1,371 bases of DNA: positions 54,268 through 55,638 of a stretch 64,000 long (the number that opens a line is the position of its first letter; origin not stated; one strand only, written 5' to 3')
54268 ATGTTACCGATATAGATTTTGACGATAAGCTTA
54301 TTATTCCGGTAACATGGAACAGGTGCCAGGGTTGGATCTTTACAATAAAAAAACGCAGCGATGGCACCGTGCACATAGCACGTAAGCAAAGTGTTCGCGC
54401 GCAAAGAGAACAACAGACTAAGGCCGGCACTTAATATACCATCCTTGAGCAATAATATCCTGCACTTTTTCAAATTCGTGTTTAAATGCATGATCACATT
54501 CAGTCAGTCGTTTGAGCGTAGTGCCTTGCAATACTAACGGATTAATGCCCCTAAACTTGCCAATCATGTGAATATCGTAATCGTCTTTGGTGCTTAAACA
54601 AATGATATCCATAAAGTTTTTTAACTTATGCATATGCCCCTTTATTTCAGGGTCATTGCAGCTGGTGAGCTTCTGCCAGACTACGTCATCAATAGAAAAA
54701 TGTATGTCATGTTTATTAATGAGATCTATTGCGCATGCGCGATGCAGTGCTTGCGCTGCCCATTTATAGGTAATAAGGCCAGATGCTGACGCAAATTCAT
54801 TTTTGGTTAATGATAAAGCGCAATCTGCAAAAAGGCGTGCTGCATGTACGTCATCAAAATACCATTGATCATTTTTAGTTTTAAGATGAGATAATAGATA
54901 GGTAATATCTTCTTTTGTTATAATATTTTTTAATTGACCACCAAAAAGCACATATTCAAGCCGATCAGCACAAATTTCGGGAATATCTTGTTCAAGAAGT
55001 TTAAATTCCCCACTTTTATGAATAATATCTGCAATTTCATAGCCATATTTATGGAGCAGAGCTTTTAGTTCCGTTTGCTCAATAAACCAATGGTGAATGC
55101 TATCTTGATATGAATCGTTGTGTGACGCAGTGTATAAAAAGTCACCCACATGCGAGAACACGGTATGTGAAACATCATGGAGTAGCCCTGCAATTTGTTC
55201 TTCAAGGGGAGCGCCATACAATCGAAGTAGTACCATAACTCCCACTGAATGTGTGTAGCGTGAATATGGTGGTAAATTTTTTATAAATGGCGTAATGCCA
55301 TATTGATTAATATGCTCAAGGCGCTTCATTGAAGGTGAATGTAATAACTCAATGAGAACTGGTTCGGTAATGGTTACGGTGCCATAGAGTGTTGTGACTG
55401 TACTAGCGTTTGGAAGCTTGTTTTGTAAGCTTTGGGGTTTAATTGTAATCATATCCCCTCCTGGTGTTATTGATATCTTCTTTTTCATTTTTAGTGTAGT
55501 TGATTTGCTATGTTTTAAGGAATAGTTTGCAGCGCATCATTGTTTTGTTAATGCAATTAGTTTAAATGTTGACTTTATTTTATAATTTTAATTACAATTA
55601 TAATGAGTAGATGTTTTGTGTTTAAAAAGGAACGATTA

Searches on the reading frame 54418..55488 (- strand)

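Call 97: search_protein_families(library=pfam, proteins=[window:54418-55488:-], max_evalue=0.00001)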
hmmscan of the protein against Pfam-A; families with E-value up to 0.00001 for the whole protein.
window:54418-55488:- (356 aa): 1 family
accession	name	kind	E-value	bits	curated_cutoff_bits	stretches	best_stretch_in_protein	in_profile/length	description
PF01966.28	HD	-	6.6e-06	26.8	22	0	77-170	1-103/116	HD domain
